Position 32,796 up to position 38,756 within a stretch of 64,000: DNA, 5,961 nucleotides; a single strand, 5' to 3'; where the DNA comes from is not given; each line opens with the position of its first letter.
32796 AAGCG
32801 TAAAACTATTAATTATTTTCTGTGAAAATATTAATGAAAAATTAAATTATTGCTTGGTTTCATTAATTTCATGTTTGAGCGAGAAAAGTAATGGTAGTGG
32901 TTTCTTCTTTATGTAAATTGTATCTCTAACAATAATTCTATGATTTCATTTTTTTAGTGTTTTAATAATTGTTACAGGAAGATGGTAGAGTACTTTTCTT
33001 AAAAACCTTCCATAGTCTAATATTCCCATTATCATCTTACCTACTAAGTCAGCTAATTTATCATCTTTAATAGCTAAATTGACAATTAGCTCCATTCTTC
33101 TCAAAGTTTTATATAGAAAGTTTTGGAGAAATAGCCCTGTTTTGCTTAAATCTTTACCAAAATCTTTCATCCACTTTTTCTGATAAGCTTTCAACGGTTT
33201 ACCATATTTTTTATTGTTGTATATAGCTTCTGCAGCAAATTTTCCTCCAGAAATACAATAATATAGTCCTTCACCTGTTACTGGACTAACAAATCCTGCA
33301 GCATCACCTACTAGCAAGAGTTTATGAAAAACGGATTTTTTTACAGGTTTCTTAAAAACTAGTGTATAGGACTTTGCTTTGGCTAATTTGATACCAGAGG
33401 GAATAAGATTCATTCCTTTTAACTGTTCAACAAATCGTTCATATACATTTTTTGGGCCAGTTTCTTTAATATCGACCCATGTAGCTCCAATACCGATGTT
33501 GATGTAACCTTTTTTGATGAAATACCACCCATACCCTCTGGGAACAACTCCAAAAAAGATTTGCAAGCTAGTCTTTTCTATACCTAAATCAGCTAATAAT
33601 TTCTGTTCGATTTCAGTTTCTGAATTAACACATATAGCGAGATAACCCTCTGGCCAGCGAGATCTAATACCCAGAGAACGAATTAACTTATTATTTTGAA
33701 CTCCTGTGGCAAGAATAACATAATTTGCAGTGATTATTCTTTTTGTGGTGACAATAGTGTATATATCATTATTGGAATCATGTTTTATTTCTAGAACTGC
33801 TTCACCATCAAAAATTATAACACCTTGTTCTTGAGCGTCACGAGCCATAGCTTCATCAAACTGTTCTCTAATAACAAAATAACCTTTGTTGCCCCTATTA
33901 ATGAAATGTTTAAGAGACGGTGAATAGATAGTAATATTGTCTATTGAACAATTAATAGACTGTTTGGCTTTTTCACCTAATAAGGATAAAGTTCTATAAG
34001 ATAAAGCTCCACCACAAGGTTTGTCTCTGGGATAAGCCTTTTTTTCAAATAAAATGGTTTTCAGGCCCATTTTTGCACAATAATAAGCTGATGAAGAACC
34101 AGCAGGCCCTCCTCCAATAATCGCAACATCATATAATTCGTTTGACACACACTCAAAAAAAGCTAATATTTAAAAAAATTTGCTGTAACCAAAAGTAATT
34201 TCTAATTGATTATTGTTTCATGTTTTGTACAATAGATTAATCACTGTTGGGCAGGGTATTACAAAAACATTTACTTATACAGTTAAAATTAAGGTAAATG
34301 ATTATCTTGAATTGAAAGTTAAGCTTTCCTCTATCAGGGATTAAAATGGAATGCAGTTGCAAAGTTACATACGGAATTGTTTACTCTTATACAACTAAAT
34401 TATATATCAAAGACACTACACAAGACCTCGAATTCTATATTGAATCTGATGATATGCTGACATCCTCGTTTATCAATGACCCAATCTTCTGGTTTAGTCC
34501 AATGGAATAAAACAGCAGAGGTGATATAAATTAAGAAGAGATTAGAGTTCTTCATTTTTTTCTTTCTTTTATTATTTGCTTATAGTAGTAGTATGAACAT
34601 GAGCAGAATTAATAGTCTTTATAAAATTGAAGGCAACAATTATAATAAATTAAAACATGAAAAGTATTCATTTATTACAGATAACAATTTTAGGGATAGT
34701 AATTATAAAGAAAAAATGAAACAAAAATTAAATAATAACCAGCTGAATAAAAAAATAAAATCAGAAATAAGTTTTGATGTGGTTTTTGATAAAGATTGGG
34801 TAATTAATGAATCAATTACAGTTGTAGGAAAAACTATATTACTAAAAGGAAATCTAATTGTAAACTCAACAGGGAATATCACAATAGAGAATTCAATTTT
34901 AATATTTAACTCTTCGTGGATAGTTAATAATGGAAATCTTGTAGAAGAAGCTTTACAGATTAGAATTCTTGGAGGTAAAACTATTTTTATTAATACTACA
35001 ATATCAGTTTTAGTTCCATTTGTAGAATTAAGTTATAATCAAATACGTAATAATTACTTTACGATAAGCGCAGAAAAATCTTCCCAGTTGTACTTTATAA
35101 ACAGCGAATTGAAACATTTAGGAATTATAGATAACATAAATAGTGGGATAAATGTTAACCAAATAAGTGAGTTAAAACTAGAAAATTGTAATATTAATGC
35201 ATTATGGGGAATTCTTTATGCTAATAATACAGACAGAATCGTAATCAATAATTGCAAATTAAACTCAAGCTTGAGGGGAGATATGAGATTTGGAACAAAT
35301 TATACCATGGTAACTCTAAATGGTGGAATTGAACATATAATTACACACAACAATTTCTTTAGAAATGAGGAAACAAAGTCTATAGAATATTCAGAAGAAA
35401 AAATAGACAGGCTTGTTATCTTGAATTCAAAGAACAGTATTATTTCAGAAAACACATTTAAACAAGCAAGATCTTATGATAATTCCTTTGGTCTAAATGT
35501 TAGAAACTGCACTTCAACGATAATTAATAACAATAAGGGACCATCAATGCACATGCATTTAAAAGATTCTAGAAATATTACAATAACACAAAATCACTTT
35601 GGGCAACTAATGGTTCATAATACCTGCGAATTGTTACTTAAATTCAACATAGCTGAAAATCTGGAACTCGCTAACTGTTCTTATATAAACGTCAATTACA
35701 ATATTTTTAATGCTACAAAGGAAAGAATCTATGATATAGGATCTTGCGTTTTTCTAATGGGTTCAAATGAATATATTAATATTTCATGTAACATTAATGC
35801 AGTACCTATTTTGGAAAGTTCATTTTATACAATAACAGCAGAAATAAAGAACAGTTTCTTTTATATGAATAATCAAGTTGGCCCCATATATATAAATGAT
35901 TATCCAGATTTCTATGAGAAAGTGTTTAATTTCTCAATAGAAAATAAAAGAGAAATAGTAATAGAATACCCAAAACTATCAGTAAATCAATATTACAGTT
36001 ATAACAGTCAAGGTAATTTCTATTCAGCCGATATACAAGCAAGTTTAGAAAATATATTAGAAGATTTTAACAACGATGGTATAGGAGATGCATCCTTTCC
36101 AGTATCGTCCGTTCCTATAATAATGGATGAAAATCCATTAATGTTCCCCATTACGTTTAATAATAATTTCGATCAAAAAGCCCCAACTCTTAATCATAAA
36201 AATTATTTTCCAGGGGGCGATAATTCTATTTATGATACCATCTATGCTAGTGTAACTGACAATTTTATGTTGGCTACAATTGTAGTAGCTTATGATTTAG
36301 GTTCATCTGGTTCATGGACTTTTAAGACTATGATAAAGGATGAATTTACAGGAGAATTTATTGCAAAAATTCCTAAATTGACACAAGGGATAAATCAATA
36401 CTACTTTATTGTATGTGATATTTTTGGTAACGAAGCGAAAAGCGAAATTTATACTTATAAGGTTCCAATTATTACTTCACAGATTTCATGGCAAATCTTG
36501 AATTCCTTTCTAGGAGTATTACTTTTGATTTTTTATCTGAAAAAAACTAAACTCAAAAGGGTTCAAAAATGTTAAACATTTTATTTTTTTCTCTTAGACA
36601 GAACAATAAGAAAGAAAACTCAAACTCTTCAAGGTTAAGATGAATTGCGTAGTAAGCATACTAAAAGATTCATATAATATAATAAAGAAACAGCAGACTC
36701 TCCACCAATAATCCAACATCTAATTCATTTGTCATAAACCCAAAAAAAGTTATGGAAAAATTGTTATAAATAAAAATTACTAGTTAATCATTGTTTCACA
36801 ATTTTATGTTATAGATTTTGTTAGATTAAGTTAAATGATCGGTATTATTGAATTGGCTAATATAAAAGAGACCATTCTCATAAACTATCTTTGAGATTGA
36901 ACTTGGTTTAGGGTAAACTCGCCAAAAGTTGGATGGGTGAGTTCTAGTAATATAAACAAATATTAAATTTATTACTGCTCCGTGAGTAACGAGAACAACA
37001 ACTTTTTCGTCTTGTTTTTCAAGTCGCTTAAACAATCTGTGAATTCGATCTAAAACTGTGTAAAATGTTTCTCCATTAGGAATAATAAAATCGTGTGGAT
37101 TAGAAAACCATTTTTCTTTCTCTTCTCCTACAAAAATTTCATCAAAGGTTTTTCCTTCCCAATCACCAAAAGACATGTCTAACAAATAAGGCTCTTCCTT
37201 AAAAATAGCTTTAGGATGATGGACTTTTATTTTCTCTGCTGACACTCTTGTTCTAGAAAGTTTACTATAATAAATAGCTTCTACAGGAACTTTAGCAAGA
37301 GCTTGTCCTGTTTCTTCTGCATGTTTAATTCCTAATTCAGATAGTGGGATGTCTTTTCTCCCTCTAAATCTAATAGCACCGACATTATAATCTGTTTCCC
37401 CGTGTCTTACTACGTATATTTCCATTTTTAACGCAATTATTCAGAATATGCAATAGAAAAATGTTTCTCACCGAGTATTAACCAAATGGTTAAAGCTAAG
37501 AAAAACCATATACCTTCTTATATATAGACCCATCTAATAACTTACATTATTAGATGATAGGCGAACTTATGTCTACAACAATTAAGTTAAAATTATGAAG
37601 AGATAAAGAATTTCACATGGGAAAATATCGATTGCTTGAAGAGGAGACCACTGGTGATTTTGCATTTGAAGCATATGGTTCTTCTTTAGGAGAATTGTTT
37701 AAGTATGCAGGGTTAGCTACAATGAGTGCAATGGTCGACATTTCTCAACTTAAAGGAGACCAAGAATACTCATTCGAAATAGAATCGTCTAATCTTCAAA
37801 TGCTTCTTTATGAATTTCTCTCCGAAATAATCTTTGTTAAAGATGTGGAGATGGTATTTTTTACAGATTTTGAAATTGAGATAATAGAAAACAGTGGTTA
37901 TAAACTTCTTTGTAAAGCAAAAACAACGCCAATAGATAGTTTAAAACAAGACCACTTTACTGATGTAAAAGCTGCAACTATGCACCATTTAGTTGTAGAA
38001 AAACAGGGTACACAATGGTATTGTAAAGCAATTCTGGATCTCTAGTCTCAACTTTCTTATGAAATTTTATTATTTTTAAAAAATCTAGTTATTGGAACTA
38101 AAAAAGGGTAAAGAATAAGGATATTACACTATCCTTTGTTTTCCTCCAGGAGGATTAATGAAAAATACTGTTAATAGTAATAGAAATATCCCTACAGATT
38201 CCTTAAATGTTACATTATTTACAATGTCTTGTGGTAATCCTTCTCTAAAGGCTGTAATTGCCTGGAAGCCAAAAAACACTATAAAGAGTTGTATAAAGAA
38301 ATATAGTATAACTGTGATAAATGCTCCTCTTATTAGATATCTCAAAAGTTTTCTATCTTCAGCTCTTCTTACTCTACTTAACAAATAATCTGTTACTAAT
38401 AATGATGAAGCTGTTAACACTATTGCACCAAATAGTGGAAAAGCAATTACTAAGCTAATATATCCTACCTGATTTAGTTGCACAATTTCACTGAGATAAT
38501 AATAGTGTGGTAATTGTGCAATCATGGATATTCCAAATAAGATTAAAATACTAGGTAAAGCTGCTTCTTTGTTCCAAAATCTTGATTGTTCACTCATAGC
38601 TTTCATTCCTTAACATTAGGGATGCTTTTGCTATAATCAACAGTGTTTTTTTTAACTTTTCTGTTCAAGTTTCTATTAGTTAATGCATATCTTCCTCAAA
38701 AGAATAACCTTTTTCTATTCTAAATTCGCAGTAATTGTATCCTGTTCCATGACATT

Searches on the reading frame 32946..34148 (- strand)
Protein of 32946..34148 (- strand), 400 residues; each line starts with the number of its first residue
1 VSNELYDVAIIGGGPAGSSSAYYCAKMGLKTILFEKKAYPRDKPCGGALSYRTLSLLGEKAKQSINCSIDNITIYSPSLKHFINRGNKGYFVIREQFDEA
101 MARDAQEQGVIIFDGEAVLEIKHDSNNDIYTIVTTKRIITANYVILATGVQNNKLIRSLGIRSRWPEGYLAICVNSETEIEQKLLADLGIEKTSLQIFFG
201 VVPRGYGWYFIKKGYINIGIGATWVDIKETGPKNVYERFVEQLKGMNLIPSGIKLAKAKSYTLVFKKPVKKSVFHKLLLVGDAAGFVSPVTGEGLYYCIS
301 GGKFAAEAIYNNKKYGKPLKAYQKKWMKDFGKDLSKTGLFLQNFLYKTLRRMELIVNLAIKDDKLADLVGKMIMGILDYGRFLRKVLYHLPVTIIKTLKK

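Call 73: search_protein_families(library=pfam, max_evalue=0.001, proteins=[window:32946-34148:-])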
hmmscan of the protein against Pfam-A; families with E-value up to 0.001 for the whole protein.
window:32946-34148:- (400 aa): 14 families
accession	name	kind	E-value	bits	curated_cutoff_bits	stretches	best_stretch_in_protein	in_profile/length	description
PF01266.30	DAO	-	6.1e-16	59.3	27.9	2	99-212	153-259/353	FAD dependent oxidoreductase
PF01494.25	FAD_binding_3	-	2.1e-11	44.1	22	1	6-295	2-304/349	FAD binding domain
PF07992.20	Pyr_redox_2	-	1.4e-10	41.5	26.1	1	6-40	1-36/291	Pyridine nucleotide-disulphide oxidoreductase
PF13738.12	Pyr_redox_3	-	7.5e-09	35.7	30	1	10-150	2-134/305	Pyridine nucleotide-disulphide oxidoreductase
PF22578.2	GGR_cat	-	9.4e-09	35.5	27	1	182-243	7-71/88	Geranylgeranyl reductase catalytic domain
PF01134.28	GIDA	-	4.8e-08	32.9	22.1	1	7-154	1-154/391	Glucose inhibited division protein A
PF12831.13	FAD_oxidored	-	8.4e-08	32.3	27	1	7-149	1-145/416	FAD dependent oxidoreductase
PF05834.18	Lycopene_cycl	-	1e-07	31.9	23.4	1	7-156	1-147/380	Lycopene cyclase protein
PF03486.20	HI0933_like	-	8.1e-07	29.2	50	0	7-40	2-35/244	HI0933-like protein Rossmann domain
PF13450.12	NAD_binding_8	-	1.4e-05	25.7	21.9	1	10-40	1-31/68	NAD(P)-binding Rossmann-like domain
PF00890.30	FAD_binding_2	-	1.9e-05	24.5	20.4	1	7-39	1-33/414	FAD binding domain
PF01946.23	Thi4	-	2.9e-05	23.9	26.2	1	7-40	19-53/235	Thi4 family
PF00070.33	Pyr_redox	-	3e-05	24.9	22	0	8-43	2-40/82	Pyridine nucleotide-disulphide oxidoreductase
PF04820.20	Trp_halogenase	-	7.2e-05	22.3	21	0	7-28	1-22/458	Tryptophan halogenase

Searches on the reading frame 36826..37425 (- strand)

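Call 3: search_protein_families(library=pfam, proteins=[window:36826-37425:-], max_evalue=1)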
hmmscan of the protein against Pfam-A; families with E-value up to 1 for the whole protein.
window:36826-37425:- (199 aa): 2 families
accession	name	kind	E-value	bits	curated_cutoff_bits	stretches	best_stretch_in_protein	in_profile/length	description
PF00300.27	His_Phos_1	-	2.6e-47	161.4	21.7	1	3-195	1-194/194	Histidine phosphatase superfamily (branch 1)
PF02041.22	Auxin_BP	-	0.14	12.3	21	1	97-158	77-136/167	Auxin binding protein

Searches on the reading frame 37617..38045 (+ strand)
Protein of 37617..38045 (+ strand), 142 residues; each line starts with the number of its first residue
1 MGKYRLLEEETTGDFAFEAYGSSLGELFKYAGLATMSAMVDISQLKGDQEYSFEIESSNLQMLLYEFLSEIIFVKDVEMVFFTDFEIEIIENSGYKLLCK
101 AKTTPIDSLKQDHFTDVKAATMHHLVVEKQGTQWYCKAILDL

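Call 3: search_protein_families(library=pfam, proteins=[window:37617-38045:+], max_evalue=1)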
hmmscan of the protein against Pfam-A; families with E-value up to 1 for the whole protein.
window:37617-38045:+ (142 aa): 1 family
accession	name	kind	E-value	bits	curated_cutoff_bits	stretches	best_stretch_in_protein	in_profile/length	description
PF01951.21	Archease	-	5.7e-33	114.6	25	1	10-142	5-136/136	Archease protein family (MTH1598/TM1083)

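Call 4: search_protein_families(library=ncbifam, proteins=[window:37617-38045:+], max_evalue=1)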
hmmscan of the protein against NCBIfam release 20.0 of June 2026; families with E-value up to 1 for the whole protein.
window:37617-38045:+ (142 aa): 1 family
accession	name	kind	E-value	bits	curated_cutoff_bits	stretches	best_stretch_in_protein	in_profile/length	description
NF001617.0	PRK00407.1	equivalog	7.4e-25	87.7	126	1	10-142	8-139/139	hypothetical protein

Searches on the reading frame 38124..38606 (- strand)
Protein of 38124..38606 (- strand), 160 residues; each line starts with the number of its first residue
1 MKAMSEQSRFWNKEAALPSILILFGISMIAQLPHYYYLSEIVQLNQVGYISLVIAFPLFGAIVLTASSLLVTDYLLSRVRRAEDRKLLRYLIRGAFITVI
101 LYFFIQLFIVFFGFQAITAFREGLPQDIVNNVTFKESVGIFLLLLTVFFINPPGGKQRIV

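Call 3: search_protein_families(library=pfam, proteins=[window:38124-38606:-], max_evalue=1)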
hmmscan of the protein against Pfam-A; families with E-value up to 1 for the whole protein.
window:38124-38606:- (160 aa): 1 family
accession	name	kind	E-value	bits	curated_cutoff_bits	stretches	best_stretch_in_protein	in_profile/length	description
PF19592.4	DUF6097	-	0.58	10.8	27.5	1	43-119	59-136/152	Family of unknown function (DUF6097)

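Call 4: search_protein_families(library=ncbifam, proteins=[window:38124-38606:-], max_evalue=1)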
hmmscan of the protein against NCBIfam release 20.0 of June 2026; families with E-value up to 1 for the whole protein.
window:38124-38606:- (160 aa): 1 family
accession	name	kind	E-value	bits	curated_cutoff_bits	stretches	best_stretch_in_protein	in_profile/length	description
NF038216.1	ABZJ_00895_fam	subfamily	0.0047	16.8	33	1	58-150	33-114/134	ABZJ_00895 family protein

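Call 70: find_homologous_proteins(query=window:38124-38606:-, max_evalue=0.001)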
Query window:38124-38606:- (160 aa): 3 proteins with E <= 0.001 among 198 candidates.
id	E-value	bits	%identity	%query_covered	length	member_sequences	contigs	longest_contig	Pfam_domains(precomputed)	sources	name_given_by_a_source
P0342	8.9e-90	316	93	100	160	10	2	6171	-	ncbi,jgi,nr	ncbi:hypothetical protein DRN69_05390 [Candidatus Pacearchaeota archaeon]|nr:MAG: hypothetical prote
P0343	1.1e-74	267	78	98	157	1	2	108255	-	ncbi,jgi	ncbi:MAG: hypothetical protein ACTSQE_01285 [Candidatus Heimdallarchaeaceae archaeon]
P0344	2.6e-66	240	70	98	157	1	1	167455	-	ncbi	-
